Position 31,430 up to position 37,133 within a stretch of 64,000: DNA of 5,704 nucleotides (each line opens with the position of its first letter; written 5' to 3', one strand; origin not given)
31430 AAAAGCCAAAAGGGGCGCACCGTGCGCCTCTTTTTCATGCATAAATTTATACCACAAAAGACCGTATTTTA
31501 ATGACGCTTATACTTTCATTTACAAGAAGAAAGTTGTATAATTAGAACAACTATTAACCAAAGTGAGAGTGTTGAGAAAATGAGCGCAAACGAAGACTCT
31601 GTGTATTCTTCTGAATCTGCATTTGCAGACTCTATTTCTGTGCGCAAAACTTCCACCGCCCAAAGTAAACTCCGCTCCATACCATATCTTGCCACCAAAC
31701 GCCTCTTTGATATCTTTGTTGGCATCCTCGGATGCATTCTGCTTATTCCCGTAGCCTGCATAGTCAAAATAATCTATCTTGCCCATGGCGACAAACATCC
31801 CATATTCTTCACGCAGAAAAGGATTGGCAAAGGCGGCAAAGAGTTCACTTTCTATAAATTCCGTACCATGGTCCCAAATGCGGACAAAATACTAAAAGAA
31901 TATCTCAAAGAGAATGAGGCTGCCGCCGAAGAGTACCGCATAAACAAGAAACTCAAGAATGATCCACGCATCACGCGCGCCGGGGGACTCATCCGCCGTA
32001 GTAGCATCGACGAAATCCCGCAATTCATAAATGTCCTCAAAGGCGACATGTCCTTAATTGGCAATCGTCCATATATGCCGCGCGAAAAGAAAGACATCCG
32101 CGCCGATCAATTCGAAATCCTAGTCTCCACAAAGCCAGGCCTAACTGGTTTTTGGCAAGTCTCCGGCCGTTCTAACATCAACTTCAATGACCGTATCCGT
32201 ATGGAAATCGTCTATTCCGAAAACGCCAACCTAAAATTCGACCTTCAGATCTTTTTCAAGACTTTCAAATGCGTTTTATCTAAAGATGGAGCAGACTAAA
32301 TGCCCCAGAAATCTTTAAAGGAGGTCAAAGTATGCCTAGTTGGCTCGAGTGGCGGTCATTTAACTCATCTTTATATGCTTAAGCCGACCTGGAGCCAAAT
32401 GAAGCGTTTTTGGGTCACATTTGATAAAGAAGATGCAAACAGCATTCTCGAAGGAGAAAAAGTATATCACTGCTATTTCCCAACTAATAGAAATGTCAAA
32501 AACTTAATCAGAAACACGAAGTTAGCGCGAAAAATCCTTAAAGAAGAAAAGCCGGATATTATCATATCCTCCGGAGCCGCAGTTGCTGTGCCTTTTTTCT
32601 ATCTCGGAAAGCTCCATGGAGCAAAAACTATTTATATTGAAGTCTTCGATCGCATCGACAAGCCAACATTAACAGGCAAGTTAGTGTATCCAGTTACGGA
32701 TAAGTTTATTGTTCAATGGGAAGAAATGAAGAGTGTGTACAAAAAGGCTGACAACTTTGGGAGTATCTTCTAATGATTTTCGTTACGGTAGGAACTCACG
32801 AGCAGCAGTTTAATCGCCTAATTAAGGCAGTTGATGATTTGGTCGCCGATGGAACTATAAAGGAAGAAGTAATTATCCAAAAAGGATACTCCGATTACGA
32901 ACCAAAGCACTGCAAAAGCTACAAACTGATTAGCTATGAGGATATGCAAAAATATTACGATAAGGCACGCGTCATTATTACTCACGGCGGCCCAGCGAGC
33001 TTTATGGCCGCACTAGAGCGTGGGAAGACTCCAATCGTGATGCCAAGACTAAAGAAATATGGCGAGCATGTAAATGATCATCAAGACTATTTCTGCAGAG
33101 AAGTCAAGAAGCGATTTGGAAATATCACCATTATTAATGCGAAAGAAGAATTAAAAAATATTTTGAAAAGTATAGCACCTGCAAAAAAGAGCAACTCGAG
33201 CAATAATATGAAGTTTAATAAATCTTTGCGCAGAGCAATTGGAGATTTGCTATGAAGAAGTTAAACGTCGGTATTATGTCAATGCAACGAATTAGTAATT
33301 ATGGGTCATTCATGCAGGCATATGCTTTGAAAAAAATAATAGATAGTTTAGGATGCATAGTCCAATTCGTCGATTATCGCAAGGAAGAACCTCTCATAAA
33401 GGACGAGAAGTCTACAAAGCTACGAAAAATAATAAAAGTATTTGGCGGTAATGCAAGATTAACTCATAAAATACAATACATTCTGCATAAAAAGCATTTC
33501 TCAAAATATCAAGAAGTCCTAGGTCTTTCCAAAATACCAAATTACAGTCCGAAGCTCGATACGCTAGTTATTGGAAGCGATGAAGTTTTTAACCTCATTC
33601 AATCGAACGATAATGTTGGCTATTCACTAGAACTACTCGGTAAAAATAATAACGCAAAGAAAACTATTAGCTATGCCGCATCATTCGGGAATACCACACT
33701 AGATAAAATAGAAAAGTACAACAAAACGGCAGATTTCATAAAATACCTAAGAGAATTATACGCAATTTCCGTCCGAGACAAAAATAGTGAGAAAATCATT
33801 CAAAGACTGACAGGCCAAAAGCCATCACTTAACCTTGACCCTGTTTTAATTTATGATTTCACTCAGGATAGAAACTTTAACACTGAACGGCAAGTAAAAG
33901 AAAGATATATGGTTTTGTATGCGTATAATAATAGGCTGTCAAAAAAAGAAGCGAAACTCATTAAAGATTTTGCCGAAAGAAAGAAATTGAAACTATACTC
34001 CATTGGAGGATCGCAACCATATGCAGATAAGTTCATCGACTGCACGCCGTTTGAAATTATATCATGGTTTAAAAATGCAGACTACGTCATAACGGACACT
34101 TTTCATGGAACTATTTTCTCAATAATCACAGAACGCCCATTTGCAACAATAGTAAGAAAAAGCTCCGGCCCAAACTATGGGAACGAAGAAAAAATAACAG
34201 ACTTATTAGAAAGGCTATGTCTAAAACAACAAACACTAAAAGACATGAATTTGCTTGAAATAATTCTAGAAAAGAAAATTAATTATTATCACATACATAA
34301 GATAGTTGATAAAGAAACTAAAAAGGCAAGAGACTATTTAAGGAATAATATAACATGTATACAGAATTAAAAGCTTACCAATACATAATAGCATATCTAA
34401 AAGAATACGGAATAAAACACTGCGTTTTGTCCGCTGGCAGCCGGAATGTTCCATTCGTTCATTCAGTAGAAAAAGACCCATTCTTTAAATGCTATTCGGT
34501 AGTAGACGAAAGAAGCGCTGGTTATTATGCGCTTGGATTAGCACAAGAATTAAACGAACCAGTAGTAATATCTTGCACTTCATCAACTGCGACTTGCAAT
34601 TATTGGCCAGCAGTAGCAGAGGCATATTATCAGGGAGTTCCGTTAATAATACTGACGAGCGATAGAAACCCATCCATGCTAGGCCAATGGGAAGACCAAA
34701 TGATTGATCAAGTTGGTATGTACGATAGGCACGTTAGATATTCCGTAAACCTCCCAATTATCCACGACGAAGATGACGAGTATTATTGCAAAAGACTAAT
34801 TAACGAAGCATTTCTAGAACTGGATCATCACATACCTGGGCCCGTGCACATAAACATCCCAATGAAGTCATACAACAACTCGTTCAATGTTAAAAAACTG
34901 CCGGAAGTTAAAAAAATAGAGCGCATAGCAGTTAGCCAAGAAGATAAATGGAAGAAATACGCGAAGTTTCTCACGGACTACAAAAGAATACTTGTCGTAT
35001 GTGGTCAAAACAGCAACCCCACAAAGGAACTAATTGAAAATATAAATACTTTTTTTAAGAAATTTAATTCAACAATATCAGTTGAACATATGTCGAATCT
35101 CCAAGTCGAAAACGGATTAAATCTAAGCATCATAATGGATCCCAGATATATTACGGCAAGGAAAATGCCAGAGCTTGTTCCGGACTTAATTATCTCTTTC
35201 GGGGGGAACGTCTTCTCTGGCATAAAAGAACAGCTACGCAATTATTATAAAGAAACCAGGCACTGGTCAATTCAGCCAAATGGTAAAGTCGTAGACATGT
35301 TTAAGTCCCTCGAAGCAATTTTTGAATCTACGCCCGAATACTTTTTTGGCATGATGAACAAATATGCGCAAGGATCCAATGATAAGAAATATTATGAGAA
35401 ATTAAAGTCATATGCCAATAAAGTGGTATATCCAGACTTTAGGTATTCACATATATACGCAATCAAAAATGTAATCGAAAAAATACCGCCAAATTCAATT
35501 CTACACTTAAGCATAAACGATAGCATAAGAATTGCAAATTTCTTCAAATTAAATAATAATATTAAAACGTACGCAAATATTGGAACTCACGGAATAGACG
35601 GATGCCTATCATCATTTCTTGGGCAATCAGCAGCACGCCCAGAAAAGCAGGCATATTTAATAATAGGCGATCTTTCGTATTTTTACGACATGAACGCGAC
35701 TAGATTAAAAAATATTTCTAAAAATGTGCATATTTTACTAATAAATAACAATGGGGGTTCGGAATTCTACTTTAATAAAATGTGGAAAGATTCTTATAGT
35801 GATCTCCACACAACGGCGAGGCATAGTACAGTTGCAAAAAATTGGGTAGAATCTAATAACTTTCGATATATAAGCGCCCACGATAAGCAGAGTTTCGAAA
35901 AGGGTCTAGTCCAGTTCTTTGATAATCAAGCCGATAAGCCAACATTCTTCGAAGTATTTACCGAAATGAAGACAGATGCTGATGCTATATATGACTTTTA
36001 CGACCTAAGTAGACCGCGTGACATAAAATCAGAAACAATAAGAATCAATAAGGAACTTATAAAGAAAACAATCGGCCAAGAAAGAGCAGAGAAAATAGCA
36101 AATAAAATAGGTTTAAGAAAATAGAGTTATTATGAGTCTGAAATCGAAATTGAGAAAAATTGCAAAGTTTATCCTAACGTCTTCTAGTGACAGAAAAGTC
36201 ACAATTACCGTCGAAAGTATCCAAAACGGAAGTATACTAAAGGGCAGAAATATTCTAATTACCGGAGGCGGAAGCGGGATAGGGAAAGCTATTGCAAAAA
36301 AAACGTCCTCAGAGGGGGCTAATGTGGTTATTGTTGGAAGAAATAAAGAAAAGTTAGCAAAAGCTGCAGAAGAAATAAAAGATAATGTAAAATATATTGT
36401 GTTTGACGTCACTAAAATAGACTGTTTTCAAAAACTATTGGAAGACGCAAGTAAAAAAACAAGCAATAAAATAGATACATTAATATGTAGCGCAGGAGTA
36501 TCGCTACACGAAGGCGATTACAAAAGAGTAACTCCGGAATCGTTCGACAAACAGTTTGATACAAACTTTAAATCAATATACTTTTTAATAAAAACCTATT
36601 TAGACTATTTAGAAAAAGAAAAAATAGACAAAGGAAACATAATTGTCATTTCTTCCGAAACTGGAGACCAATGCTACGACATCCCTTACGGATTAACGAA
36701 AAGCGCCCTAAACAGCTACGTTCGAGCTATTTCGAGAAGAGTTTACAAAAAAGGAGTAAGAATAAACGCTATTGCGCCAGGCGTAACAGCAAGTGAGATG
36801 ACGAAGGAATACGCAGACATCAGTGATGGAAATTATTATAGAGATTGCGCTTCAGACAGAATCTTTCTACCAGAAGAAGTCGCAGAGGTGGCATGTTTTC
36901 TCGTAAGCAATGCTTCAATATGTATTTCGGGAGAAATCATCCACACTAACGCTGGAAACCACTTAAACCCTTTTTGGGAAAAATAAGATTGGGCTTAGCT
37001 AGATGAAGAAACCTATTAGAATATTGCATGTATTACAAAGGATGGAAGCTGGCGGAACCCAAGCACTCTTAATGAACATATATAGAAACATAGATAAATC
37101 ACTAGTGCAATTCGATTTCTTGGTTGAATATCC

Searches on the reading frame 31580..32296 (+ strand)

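Call 11: search_protein_families(library=pfam, proteins=[window:31580-32296:+], max_evalue=0.001)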
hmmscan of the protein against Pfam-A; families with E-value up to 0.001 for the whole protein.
window:31580-32296:+ (239 aa): 1 family
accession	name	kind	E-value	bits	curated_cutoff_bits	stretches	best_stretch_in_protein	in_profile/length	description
PF02397.22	Bac_transf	-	2e-60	203.8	27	1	40-233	1-178/179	Bacterial sugar transferase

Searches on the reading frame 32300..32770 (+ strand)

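Call 11: search_protein_families(library=pfam, proteins=[window:32300-32770:+], max_evalue=0.001)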
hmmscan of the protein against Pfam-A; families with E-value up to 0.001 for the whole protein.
window:32300-32770:+ (157 aa): 1 family
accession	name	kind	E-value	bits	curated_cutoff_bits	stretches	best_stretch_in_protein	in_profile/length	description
PF08660.17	Alg14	-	1.2e-15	58.4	27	1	67-155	76-170/171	Oligosaccharide biosynthesis protein Alg14 like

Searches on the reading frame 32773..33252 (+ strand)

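Call 12: search_protein_families(library=pfam, proteins=[window:32773-33252:+], max_evalue=0.001)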
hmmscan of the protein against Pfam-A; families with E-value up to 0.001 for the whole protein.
window:32773-33252:+ (160 aa): 1 family
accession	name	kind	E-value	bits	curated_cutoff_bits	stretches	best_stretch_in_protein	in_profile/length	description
PF04101.22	Glyco_tran_28_C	-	1.9e-20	74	22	1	1-147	1-153/166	Glycosyltransferase family 28 C-terminal domain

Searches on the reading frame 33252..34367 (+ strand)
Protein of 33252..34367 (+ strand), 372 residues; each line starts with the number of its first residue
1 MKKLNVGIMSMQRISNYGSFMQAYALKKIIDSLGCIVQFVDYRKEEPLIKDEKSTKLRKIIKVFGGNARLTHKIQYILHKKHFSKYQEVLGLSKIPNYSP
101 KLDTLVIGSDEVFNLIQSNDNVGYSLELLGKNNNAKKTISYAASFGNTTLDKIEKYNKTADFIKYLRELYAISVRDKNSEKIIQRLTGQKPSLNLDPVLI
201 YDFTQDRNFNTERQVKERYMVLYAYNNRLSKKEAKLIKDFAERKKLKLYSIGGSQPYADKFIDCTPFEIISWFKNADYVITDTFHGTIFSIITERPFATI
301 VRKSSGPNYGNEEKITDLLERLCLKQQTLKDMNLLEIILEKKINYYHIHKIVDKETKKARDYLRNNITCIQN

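Call 12: search_protein_families(library=pfam, proteins=[window:33252-34367:+], max_evalue=0.001)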
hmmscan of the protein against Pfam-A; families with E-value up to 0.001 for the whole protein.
window:33252-34367:+ (372 aa): 1 family
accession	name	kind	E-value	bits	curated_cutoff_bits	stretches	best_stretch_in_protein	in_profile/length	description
PF04230.19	PS_pyruv_trans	-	1.4e-27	97.8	25.3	1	16-302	1-278/280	Polysaccharide pyruvyl transferase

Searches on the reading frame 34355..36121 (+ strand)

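Call 12: search_protein_families(library=pfam, proteins=[window:34355-36121:+], max_evalue=0.001)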
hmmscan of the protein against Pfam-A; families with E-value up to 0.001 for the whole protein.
window:34355-36121:+ (589 aa): 1 family
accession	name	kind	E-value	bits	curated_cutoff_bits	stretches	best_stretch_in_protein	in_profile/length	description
PF02776.23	TPP_enzyme_N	-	9.7e-23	80.6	26.8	1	6-122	2-119/119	Thiamine pyrophosphate enzyme, N-terminal TPP binding domain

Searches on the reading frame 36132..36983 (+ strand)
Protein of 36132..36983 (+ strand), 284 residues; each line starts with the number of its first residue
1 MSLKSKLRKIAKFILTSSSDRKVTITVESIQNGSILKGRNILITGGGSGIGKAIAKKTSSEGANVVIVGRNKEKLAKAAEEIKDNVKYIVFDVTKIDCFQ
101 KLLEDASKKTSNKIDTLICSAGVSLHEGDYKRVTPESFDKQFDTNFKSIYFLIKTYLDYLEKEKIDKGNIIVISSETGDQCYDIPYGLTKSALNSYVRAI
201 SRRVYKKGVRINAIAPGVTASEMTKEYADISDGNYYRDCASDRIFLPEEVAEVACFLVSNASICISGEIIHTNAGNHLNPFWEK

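Call 12: search_protein_families(library=pfam, proteins=[window:36132-36983:+], max_evalue=0.001)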
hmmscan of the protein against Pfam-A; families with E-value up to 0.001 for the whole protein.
window:36132-36983:+ (284 aa): 7 families
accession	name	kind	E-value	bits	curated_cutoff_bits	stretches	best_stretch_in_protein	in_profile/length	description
PF00106.31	adh_short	-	1.5e-43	149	26.6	1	40-227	2-190/195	short chain dehydrogenase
PF13561.12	adh_short_C2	-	2.3e-43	148.9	27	1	48-277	6-236/236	Enoyl-(Acyl carrier protein) reductase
PF08659.16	KR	-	7.6e-10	39.4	22.6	1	41-215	3-174/180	KR domain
PF03807.23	F420_oxidored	-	0.00016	22.6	21.6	1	43-86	4-48/94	NADP oxidoreductase coenzyme F420-dependent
PF01370.27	Epimerase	-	0.00022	21.2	20.9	0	41-106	1-63/240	NAD dependent epimerase/dehydratase family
PF01488.26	Shikimate_DH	-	0.0004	20.9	24.3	1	35-91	9-66/138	Shikimate / quinate 5-dehydrogenase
PF03435.24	Sacchrp_dh_NADP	-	0.00085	20.1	25.1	0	41-105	1-68/129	Saccharopine dehydrogenase NADP binding domain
